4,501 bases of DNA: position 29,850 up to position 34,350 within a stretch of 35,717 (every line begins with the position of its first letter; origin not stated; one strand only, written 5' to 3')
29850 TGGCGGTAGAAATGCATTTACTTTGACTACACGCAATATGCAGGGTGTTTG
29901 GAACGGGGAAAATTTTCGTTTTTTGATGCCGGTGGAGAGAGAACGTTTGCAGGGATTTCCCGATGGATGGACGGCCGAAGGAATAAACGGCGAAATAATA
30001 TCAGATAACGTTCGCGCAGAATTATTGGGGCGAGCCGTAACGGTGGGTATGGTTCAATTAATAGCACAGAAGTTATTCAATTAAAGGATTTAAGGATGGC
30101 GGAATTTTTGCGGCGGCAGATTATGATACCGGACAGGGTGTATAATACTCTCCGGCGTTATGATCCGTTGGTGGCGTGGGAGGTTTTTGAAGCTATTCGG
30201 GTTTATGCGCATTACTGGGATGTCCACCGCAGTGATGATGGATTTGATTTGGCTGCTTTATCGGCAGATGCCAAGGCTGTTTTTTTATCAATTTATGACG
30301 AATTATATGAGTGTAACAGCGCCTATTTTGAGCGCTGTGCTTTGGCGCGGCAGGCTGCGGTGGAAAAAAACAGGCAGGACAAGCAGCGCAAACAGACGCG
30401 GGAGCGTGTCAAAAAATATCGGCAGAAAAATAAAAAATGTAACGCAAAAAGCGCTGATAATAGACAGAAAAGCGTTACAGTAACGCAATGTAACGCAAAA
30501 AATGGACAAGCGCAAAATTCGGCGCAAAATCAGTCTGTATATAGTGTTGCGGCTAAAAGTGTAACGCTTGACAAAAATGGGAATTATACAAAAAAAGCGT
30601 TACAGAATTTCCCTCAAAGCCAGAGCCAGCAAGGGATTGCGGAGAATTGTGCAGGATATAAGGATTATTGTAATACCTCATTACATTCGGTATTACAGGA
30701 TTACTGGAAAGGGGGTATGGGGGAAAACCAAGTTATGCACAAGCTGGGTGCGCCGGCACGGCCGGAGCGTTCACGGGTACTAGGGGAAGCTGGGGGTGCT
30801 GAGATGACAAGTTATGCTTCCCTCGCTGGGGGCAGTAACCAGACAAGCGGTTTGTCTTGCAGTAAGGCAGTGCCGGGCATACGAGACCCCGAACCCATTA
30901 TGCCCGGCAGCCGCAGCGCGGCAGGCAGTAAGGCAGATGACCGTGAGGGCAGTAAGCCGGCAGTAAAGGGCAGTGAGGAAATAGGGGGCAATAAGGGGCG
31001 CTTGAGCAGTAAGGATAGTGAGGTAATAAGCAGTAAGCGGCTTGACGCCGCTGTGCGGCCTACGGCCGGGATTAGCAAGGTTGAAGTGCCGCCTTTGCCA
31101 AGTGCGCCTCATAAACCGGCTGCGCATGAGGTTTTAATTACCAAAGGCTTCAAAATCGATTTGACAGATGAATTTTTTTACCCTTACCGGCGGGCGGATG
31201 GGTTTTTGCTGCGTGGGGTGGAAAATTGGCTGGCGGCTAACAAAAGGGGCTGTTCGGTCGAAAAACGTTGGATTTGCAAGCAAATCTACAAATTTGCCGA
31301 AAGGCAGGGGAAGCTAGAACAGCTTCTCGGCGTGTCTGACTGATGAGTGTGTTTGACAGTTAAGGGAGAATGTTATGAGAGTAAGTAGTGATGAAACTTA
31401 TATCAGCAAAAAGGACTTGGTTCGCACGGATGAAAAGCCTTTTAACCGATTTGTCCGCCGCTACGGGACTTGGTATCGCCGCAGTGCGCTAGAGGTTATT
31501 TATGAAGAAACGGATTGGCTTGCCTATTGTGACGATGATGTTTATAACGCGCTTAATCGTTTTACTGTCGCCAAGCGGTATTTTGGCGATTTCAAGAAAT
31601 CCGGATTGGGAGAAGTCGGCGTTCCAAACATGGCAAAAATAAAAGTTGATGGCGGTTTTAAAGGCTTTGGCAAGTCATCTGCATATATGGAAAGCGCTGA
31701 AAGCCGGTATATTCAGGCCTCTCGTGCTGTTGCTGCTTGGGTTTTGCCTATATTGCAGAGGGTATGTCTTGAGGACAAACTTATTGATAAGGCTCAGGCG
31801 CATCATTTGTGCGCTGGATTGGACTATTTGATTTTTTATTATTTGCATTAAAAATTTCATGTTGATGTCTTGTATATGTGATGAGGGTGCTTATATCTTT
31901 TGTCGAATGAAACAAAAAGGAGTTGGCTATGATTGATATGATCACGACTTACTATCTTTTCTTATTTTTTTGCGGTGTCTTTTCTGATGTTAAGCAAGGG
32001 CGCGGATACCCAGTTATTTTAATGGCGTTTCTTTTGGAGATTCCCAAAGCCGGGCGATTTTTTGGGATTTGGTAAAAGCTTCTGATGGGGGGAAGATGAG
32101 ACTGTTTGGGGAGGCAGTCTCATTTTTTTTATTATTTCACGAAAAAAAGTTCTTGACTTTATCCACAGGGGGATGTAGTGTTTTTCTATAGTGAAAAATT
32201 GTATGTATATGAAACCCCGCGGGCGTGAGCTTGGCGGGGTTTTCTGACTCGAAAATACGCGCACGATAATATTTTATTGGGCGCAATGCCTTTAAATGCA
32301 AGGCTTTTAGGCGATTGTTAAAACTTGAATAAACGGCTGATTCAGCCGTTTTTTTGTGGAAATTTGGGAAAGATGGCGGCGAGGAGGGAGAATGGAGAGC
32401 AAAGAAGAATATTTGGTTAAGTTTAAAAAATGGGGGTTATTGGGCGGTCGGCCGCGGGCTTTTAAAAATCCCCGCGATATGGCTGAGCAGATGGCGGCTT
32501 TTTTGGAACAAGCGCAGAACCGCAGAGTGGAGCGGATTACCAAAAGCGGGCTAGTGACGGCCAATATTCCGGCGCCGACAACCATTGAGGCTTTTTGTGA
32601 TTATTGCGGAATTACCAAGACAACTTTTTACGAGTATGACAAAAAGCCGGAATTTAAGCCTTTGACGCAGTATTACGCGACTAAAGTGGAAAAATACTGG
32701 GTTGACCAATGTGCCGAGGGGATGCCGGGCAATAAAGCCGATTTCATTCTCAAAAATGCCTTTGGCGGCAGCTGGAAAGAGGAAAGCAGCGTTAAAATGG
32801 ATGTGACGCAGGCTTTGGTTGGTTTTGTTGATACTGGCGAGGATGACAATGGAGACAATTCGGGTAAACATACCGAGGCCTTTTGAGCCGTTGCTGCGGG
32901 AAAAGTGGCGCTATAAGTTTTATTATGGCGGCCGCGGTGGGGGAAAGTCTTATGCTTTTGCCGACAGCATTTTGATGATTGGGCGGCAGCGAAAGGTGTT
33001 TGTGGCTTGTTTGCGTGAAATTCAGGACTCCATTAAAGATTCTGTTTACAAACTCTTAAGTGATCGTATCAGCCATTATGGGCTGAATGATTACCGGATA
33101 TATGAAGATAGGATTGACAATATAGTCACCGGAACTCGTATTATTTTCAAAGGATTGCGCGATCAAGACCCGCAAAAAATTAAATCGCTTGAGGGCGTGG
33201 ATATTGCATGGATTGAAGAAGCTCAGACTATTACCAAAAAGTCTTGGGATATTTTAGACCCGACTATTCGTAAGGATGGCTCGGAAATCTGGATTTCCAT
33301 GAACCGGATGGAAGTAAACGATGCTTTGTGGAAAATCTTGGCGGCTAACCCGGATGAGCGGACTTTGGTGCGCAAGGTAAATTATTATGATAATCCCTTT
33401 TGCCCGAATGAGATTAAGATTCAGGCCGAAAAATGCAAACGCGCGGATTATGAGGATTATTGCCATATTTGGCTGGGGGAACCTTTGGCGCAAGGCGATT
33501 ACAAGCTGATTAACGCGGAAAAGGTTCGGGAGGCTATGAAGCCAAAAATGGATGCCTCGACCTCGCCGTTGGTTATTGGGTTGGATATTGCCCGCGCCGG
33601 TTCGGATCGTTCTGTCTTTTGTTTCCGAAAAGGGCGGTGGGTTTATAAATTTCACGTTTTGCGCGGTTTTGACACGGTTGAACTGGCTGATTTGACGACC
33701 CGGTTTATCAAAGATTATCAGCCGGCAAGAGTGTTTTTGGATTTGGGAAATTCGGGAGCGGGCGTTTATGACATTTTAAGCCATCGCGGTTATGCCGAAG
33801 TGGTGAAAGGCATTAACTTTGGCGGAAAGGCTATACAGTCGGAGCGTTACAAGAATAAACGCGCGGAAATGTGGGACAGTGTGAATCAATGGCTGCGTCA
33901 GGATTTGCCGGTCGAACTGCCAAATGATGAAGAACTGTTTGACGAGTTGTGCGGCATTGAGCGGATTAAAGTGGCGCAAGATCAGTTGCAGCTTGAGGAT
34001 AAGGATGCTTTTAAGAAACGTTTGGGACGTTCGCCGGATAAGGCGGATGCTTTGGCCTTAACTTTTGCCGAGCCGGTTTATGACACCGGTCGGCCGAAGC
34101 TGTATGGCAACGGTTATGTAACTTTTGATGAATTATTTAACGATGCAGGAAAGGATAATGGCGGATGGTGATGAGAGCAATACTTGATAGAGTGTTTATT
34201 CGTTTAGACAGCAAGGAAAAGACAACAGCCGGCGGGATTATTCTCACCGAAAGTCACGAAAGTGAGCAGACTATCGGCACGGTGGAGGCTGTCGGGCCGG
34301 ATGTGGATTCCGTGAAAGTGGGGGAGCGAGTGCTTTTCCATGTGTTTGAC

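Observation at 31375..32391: Early-to-late switch region: candidate regulator, micro-ORF, terminator, late promoter, then three stacked terminators before terS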

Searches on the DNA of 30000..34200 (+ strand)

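Call 7: search_dna_similar(query=window:30000-34200:+, collection=phages, mode=distant)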
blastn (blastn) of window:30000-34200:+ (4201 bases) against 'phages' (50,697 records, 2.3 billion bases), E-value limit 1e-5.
Records with a match: 61; places in all: 61; records where one place covers at least 80% of the query: 0.
Best place of each record, by identity: 60-80% 61.
By first word of the organism name: Pseudomonas 20; Acinetobacter 19; Escherichia 12; Vibrio 2; Pseudoalteromonas 2; Bacteriophage 1; Pasteurella 1; Pantoea 1; Shigella 1; Wifcevirus 1; and 1 more.
By host as written in the record: Pseudomonas aeruginosa 14; - 8; Acinetobacter baumannii 6; Escherichia coli 5; Acinetobacter baumannii 02 3; Pseudoalteromonas sp. Bq0 2; Escherichia coli O157:H7 2; Pseudomonas sp. 2; and 17 more.
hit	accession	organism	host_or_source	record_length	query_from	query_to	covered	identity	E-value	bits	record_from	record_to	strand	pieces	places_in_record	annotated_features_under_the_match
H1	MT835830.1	Bacteriophage sp.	human fecal samples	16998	2883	4114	29%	66.1%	7e-80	306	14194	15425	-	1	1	record has no annotation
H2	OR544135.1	Pasteurella phage Pmp4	Pasteurella multocida Past30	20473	3177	3309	3%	70.7%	4e-7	65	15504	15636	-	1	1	terminase large subunit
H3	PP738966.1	Vibrio phage IKEMa6-1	Vibrio sp. K1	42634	3177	3295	3%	75.0%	2e-10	75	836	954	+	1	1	record has no annotation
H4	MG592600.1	Vibrio phage 1.236.O._10N.261.52.C4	Vibrio cyclitrophicus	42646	3180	3296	3%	74.4%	6e-11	77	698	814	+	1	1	terminase large subunit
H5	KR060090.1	Pseudoalteromonas phage Pq0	Pseudoalteromonas sp. Bq0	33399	3180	3293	3%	75.4%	5e-12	81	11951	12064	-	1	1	terminase large subunit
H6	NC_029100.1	Pseudoalteromonas phage Pq0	Pseudoalteromonas sp. Bq0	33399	3180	3293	3%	75.4%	5e-12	81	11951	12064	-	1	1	terminase large subunit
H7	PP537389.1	Pantoea phage PA1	Pantoea ananatis ZJU1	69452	3178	3295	3%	72.9%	9e-9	70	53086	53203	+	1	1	record has no annotation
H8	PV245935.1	Escherichia phage kaset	Escherichia coli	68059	3178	3295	3%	72.9%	9e-9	70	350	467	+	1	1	terminase large subunit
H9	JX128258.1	Escherichia phage ECML-117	Escherichia coli O157:H7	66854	3178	3295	3%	72.0%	4e-7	65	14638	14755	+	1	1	phage terminase large subunit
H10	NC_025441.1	Escherichia phage ECML-117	Escherichia coli O157:H7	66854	3178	3295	3%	72.0%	4e-7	65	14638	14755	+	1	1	terminase large subunit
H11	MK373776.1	Escherichia phage vB_EcoM_WFH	-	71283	3178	3295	3%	71.2%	5e-6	61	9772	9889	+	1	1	terminase large subunit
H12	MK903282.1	Escherichia phage Mansfield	Escherichia coli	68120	3178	3295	3%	71.2%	5e-6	61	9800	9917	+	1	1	terminase large subunit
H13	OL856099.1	Shigella phage CWP003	Shigella flexneri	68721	3178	3295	3%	71.2%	5e-6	61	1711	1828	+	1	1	terminase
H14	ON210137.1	Escherichia phage EC150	Escherichia coli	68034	3178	3295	3%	71.2%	5e-6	61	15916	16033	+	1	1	terminase large subunit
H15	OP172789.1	Escherichia phage ECO71P1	Shigella flexneri DO71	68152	3178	3295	3%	71.2%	5e-6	61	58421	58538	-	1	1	terminase large subunit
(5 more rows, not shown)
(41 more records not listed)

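Call 72: search_rna_families(source=window, start=31800, end=32450, threshold=evalue, max_evalue=1)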
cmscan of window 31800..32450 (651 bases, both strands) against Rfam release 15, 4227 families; matches with E-value up to 1: 1.
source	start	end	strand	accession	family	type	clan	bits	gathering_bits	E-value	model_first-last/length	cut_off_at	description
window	32093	32126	+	RF03361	mir-3136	Gene; miRNA;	-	18.1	86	0.98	1-78/78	no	mir-3136 microRNA precursor family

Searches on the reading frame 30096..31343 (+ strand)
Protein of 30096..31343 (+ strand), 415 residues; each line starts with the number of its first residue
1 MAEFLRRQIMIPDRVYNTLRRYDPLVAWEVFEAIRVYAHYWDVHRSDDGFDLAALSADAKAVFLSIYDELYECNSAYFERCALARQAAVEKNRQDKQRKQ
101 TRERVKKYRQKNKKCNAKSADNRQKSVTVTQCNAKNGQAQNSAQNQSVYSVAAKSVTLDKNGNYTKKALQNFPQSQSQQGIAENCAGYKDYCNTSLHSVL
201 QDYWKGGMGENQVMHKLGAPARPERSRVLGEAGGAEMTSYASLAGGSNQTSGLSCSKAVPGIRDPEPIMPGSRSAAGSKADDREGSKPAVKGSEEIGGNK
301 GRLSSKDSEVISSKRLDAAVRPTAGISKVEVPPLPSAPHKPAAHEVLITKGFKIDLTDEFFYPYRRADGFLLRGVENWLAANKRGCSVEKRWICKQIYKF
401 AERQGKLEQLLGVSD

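Call 5: search_protein_families(library=pfam, proteins=[window:30096-31343:+], max_evalue=0.1)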
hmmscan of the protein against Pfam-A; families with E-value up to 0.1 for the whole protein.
window:30096-31343:+ (415 aa): 0 families

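Call 6: search_protein_families(library=phrogs, proteins=[window:30096-31343:+], max_evalue=0.1)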
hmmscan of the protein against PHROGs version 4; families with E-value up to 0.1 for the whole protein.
window:30096-31343:+ (415 aa): 2 families
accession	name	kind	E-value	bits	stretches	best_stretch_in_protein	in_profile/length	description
phrog_12846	-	tail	0.017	15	1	34-176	205-344/552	tail fiber protein; Ig-domain containing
phrog_29392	-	unknown function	0.053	14.6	0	154-209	13-69/128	-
